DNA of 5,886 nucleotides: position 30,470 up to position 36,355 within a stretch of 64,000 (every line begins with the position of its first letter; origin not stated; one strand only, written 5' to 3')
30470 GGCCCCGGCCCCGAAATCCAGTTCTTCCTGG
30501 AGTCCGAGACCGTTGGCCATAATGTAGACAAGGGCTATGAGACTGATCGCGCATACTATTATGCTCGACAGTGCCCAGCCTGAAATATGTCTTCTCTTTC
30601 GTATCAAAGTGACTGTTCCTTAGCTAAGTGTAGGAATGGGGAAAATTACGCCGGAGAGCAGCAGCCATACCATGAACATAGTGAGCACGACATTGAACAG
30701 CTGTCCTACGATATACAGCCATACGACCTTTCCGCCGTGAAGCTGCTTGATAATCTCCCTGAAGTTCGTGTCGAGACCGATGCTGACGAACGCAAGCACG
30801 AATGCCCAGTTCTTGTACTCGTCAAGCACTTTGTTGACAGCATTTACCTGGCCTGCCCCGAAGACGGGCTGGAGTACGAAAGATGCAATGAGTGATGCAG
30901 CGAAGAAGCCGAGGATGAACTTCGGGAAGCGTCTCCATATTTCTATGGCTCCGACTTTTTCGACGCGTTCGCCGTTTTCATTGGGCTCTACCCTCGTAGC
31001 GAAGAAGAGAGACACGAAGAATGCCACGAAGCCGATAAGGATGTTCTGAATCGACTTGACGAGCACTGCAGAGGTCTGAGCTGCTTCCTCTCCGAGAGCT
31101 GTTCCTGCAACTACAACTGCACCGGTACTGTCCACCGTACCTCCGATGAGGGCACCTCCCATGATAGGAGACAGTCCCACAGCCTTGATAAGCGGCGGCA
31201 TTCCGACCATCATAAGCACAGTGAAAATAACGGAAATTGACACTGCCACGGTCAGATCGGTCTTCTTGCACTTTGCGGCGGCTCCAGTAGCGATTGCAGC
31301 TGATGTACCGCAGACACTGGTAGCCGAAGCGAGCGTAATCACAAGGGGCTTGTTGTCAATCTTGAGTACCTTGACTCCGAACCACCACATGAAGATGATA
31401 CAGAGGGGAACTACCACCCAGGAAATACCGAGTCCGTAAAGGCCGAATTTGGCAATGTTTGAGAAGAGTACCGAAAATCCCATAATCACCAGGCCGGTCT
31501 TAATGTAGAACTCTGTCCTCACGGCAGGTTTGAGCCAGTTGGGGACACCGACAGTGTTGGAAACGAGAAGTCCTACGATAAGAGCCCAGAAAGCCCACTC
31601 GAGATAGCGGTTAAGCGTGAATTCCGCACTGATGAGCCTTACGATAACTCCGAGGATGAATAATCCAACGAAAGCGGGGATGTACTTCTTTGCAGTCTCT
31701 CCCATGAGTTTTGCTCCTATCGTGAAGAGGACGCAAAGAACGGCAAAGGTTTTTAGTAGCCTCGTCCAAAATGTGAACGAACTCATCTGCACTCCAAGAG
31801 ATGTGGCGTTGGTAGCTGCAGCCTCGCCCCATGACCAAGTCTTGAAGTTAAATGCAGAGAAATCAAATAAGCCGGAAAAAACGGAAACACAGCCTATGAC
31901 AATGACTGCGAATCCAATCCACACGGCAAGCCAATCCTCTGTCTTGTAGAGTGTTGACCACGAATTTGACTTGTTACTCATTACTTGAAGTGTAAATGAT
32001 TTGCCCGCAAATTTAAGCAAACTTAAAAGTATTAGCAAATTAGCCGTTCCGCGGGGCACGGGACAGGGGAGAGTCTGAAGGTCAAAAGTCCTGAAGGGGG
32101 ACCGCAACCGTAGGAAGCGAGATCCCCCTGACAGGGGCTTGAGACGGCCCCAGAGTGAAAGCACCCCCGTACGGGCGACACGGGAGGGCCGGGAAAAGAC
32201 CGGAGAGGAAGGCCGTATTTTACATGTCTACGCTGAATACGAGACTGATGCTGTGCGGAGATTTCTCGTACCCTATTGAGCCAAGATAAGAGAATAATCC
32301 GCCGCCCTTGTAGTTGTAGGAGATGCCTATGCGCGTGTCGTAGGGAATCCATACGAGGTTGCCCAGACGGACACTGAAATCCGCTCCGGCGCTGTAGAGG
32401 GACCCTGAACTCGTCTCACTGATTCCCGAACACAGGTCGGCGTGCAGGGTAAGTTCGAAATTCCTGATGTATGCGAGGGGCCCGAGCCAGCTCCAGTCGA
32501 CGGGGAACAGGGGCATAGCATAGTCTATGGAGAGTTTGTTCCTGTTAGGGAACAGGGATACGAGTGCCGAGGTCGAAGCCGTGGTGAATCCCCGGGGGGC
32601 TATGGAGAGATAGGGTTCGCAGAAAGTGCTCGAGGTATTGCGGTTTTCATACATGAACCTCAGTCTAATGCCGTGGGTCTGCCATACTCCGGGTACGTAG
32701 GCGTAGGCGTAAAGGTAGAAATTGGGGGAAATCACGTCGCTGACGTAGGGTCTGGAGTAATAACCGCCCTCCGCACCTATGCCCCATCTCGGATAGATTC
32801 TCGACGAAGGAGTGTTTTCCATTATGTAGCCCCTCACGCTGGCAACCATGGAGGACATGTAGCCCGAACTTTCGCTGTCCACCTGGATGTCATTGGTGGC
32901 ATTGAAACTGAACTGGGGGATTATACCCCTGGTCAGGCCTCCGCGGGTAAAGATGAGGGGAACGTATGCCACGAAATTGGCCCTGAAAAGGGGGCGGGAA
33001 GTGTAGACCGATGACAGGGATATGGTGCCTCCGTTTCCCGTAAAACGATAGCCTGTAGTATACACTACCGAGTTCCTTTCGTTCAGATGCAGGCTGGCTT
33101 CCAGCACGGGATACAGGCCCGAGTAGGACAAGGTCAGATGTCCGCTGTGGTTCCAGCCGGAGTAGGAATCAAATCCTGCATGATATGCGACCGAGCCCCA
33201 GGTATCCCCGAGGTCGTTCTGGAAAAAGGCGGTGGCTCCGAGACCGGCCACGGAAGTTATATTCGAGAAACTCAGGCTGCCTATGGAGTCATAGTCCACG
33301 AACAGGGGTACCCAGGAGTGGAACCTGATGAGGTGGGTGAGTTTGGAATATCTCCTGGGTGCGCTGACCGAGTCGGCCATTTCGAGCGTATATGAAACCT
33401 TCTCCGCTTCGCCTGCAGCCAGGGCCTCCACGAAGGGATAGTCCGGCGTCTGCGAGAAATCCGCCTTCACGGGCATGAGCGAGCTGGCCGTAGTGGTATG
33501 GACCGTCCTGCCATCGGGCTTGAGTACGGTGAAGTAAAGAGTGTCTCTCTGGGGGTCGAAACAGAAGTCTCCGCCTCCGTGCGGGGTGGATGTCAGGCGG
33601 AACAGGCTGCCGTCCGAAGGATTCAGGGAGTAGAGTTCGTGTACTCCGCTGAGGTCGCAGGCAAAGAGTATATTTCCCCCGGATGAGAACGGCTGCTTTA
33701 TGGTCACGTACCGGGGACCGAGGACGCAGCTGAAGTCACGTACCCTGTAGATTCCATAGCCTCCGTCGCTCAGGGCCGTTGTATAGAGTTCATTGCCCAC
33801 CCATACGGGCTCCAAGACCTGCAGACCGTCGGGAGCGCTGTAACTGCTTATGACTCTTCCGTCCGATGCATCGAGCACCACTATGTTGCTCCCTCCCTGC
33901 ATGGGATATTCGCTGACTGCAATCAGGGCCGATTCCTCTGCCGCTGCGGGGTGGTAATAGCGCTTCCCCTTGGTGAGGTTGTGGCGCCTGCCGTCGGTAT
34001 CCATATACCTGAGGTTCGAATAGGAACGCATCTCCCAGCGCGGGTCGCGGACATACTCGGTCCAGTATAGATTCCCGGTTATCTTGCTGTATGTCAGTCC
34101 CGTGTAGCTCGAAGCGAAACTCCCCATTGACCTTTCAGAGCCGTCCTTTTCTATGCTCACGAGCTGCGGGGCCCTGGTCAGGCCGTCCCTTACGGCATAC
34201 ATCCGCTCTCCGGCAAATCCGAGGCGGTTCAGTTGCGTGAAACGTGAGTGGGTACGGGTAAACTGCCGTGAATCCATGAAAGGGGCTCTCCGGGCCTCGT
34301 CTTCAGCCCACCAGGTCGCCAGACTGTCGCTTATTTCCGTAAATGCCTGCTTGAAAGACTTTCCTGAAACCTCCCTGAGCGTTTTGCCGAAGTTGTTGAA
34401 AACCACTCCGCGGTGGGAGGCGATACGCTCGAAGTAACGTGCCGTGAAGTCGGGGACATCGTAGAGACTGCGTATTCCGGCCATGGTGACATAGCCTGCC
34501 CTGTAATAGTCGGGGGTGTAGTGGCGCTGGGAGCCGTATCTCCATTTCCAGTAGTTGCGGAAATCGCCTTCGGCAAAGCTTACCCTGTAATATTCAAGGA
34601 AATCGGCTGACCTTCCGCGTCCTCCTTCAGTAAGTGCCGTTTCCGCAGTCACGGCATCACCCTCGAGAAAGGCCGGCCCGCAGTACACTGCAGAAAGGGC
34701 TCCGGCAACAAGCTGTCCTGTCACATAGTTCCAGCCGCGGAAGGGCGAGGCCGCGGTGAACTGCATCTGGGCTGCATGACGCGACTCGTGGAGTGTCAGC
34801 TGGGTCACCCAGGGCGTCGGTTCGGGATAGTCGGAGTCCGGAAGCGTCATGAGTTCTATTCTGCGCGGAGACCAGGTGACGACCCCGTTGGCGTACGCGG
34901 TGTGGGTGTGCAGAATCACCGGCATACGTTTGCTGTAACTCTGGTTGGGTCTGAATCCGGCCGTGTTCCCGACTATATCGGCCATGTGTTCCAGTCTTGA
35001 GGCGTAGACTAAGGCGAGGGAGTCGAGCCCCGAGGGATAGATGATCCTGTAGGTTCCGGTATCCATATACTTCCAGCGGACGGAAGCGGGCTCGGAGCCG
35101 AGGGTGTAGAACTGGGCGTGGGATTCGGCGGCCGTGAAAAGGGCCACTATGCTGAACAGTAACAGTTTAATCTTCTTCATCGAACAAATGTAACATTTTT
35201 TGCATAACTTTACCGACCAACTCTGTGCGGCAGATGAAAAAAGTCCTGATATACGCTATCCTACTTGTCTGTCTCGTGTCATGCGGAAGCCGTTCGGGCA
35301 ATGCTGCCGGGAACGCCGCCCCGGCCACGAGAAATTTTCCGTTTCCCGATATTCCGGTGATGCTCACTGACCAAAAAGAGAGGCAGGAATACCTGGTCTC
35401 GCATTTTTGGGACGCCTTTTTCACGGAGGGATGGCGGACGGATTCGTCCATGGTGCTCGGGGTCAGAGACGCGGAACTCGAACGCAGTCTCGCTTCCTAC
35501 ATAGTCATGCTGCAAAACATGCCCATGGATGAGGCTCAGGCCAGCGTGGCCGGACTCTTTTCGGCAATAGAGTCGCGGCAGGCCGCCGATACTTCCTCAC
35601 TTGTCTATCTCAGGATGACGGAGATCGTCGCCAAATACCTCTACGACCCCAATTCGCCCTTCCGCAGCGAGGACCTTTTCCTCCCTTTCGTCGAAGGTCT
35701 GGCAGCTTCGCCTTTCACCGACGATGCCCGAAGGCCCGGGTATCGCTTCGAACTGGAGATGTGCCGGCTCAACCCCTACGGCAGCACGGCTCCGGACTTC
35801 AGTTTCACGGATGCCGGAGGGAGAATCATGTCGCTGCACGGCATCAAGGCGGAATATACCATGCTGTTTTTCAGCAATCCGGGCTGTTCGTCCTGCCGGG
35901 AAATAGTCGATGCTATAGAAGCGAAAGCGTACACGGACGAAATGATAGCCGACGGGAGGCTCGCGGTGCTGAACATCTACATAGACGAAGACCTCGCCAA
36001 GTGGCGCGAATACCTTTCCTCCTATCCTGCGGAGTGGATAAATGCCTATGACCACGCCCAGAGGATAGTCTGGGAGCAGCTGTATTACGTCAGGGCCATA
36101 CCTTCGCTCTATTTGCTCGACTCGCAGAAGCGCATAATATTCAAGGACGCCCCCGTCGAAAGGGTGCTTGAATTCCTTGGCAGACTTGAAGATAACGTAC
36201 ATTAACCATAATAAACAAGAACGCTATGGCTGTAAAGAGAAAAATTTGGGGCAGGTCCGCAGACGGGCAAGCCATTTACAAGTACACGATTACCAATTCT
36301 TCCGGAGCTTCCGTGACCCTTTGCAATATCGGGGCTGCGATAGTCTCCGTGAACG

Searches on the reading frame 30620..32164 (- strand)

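Call 64: search_protein_families(library=pfam, proteins=[window:30620-32164:-], max_evalue=0.00001)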
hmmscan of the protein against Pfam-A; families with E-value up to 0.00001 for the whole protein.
window:30620-32164:- (514 aa): 1 family
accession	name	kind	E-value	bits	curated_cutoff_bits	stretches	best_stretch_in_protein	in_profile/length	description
PF03601.19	Cons_hypoth698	-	9.1e-48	163.2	24.5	1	167-474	5-296/304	Conserved hypothetical protein 698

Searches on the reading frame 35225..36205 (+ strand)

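Call 64: search_protein_families(library=pfam, proteins=[window:35225-36205:+], max_evalue=0.00001)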
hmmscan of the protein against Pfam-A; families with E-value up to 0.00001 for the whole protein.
window:35225-36205:+ (326 aa): 2 families
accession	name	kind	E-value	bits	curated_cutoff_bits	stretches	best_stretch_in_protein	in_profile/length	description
PF17127.10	DUF5106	-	1.3e-32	113.7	28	1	28-183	8-151/151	Domain of unknown function (DUF5106)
PF13905.12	Thioredoxin_8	-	2.9e-11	44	27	1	210-304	2-94/94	Thioredoxin-like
